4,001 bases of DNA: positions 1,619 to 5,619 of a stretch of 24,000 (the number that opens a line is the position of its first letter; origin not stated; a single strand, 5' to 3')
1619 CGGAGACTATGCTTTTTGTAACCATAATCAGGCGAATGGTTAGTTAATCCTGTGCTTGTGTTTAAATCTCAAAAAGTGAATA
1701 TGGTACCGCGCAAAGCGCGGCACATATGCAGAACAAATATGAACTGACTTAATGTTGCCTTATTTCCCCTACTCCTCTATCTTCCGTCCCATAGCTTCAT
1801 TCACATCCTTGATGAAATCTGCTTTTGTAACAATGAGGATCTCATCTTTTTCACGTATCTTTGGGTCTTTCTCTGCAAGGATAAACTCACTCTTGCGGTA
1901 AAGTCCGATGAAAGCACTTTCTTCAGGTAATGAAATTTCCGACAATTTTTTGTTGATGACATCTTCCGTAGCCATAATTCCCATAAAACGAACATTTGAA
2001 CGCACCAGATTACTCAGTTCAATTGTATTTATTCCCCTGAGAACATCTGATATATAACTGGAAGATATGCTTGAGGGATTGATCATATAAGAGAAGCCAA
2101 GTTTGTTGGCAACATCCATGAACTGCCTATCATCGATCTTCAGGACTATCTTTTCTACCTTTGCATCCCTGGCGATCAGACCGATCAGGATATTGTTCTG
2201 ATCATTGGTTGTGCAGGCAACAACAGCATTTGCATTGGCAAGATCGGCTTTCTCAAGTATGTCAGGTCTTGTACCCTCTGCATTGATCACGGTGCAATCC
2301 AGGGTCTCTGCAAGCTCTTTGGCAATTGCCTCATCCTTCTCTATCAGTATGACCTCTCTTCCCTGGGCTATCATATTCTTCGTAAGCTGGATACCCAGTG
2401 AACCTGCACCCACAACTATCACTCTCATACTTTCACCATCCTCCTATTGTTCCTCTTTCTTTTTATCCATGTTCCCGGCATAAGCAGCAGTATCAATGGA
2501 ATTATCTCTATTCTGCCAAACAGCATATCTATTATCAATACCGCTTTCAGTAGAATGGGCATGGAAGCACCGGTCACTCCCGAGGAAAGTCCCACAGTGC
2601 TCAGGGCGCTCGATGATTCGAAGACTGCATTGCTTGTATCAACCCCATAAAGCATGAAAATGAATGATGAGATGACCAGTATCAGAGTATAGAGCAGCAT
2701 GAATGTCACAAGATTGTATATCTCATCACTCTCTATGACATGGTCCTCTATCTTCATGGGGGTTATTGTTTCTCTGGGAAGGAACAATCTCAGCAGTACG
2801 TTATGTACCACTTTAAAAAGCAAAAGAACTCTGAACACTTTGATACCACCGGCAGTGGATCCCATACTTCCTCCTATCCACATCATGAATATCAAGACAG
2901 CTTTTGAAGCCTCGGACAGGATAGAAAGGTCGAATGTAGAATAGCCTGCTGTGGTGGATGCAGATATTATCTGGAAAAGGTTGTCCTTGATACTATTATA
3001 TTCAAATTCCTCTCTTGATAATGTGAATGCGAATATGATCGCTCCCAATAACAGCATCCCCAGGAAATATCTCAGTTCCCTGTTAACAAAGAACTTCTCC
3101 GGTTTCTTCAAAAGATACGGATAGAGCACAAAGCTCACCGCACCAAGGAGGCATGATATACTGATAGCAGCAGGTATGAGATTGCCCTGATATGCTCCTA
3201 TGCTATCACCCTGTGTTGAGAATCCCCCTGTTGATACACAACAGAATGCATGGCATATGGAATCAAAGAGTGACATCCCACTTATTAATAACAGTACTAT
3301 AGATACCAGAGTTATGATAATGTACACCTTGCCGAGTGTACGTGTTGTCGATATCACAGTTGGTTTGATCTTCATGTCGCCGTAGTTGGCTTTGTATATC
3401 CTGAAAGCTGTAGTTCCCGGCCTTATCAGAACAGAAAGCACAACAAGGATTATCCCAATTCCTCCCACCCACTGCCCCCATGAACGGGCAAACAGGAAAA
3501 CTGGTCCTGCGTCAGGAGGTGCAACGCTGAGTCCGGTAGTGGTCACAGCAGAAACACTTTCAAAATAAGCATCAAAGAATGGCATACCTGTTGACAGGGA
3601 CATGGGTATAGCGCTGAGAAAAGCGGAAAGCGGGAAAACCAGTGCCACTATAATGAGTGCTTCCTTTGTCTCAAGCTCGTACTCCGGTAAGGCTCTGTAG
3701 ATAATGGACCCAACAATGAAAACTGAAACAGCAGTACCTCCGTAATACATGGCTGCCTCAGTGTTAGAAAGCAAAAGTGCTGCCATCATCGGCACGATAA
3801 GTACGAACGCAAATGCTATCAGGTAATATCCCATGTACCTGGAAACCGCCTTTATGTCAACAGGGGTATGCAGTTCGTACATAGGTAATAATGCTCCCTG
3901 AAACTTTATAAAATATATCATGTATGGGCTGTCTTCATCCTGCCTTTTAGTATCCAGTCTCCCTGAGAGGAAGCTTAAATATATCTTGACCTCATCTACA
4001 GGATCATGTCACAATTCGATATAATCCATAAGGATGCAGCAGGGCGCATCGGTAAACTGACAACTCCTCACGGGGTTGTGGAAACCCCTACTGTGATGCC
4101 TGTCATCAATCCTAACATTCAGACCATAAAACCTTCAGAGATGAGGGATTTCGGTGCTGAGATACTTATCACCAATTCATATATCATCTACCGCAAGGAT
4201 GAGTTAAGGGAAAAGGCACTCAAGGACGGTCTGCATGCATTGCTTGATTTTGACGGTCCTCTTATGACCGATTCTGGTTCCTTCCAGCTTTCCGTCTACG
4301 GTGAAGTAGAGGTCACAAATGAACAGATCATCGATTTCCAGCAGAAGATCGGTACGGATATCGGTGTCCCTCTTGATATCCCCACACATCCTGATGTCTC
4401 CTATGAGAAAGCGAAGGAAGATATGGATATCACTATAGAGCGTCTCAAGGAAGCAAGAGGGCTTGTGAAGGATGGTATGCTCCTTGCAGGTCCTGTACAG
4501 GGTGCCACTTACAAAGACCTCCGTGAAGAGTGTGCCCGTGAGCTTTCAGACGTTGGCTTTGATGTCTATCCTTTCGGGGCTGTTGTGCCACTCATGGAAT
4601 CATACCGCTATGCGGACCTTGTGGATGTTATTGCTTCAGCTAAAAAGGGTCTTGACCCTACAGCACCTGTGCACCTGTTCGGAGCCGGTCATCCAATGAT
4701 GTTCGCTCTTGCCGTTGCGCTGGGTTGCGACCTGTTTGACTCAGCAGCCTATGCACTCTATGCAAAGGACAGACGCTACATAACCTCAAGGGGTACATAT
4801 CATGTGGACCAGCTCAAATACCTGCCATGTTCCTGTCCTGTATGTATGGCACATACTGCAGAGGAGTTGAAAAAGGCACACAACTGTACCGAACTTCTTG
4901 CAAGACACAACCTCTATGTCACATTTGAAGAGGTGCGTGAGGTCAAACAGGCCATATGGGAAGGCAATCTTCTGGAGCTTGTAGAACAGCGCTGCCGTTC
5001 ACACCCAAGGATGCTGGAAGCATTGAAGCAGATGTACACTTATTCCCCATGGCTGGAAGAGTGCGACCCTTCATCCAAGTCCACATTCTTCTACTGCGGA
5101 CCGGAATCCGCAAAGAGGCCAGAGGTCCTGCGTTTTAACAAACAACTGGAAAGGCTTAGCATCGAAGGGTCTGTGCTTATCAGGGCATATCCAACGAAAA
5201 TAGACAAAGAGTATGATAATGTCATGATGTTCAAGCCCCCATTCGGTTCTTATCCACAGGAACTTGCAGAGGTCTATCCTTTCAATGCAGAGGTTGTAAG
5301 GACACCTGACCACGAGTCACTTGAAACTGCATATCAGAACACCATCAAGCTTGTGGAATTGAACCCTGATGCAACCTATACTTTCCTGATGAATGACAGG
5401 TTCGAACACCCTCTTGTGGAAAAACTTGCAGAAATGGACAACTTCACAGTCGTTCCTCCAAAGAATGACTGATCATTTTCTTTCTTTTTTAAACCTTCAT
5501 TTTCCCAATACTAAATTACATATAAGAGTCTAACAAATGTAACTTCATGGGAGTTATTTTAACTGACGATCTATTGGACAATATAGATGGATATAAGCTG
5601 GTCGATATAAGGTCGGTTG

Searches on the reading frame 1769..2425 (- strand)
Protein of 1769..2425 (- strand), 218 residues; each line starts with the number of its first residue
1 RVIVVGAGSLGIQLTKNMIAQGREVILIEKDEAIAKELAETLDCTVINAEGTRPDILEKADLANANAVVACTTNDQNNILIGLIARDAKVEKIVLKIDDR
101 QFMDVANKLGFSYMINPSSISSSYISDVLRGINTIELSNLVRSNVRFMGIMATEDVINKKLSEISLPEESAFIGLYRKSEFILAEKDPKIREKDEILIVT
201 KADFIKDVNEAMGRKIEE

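Call 36: search_protein_families(library=pfam, proteins=[window:1769-2425:-])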
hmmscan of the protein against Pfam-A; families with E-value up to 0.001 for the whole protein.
window:1769-2425:- (218 aa): 5 families
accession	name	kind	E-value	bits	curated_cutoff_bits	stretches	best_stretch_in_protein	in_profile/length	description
PF02254.24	TrkA_N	-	5.6e-26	91.6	23.8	1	2-117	1-116/116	TrkA-N domain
PF13241.12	NAD_binding_7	-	7.5e-06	26.9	22.1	1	1-100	9-95/104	Putative NAD(P)-binding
PF02080.26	TrkA_C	-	8.7e-06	26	27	1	154-210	10-68/71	TrkA-C domain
PF03807.23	F420_oxidored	-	0.00024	22.1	21.6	1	2-94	2-88/94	NADP oxidoreductase coenzyme F420-dependent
PF02737.24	3HCDH_N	-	0.00032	21.1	22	1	2-74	2-72/180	3-hydroxyacyl-CoA dehydrogenase, NAD binding domain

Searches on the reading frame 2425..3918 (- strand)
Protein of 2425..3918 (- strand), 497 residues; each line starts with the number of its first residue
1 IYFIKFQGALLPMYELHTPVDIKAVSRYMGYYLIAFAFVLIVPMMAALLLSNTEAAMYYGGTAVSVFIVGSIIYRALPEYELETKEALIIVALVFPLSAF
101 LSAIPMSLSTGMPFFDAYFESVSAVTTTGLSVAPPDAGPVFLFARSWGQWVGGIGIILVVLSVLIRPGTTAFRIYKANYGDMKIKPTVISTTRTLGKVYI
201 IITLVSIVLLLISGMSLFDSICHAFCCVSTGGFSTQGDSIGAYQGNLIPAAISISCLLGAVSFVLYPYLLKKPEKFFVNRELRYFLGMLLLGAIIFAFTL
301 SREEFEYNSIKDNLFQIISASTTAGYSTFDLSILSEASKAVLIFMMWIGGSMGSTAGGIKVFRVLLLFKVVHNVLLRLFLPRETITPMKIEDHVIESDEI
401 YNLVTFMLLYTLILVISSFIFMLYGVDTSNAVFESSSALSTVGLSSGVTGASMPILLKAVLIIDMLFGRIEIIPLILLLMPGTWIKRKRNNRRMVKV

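Call 36: search_protein_families(library=pfam, proteins=[window:2425-3918:-])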
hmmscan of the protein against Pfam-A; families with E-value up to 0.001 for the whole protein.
window:2425-3918:- (497 aa): 1 family
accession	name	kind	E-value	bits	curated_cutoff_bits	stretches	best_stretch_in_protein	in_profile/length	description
PF02386.22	TrkH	-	2e-51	175.5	27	2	311-479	317-490/502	Cation transport protein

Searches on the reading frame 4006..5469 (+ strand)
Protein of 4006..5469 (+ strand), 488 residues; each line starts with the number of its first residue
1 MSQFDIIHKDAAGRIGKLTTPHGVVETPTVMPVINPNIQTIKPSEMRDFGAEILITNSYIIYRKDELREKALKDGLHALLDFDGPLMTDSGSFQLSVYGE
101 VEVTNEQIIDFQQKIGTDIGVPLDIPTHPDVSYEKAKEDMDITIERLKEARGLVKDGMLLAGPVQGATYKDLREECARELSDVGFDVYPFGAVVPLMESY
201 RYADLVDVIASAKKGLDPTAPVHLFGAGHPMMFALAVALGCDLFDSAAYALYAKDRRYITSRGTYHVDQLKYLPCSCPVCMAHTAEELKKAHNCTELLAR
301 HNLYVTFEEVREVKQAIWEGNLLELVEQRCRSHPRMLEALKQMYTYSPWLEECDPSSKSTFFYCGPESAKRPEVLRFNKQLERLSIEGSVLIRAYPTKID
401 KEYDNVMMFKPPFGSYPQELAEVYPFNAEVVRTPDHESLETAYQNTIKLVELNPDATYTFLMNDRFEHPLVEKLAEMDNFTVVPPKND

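Call 6: search_protein_families(library=pfam, proteins=[window:4006-5469:+])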
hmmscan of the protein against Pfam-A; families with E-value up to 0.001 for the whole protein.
window:4006-5469:+ (488 aa): 1 family
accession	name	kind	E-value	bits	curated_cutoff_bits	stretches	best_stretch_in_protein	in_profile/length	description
PF01702.25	TGT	-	1.8e-96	323.8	26.3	1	13-334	3-356/357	Queuine tRNA-ribosyltransferase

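Call 7: search_protein_families(library=ncbifam, proteins=[window:4006-5469:+])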
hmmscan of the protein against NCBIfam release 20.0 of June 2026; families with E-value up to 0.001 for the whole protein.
window:4006-5469:+ (488 aa): 5 families
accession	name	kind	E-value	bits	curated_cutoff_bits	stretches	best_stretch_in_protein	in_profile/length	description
TIGR00432.2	arcsn_tRNA_tgt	equivalog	4.9e-196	651.4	350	1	4-429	1-438/441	tRNA guanosine(15) transglycosylase TgtA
TIGR00449.1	tgt_general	superfamily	1.6e-95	320.1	47.6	1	4-336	1-365/367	tRNA-guanine transglycosylase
TIGR00430.1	Q_tRNA_tgt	equivalog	4.1e-40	137.9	306.75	2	101-329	118-359/368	tRNA guanosine(34) transglycosylase Tgt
NF040592.1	tRNA_mod_ArcS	equivalog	1.4e-31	109.7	440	1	179-381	90-285/575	archaeosine synthase subunit alpha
NF041059.1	DpdA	equivalog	2.2e-08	33.3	200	1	67-297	69-302/406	tRNA-guanine transglycosylase DpdA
